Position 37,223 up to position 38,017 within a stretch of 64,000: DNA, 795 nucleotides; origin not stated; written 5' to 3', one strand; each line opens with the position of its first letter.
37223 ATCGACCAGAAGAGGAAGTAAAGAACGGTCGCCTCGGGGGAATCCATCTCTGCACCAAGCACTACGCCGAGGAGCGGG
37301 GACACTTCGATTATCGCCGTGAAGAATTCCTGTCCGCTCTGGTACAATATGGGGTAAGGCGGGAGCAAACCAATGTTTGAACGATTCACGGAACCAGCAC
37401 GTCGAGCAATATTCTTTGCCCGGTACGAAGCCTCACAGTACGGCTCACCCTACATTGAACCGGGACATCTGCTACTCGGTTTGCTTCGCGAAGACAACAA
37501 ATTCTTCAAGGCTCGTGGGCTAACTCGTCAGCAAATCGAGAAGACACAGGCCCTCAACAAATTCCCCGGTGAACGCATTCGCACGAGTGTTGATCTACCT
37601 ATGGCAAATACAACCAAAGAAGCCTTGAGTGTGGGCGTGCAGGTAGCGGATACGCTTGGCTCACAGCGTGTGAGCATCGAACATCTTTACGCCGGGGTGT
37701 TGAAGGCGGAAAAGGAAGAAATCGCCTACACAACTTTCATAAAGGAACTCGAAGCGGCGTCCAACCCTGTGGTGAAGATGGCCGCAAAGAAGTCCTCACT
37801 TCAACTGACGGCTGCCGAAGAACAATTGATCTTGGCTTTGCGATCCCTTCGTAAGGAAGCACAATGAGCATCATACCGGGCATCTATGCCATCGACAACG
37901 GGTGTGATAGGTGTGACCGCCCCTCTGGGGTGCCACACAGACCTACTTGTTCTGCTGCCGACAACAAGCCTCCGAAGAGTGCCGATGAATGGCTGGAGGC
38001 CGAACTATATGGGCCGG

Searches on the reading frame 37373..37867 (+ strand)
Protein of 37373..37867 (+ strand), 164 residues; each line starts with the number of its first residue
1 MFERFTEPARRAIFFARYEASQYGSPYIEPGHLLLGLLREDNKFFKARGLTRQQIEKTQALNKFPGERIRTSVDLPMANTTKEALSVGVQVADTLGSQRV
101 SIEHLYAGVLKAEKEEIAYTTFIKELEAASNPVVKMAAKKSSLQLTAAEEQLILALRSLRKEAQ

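Call 12: search_protein_families(library=pfam, proteins=[window:37373-37867:+], max_evalue=0.01)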
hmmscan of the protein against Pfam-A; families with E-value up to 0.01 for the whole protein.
window:37373-37867:+ (164 aa): 1 family
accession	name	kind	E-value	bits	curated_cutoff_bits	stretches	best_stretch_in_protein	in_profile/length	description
PF02861.25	Clp_N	-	5.6e-08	33.3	20.7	1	19-54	4-43/53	Clp amino terminal domain, pathogenicity island component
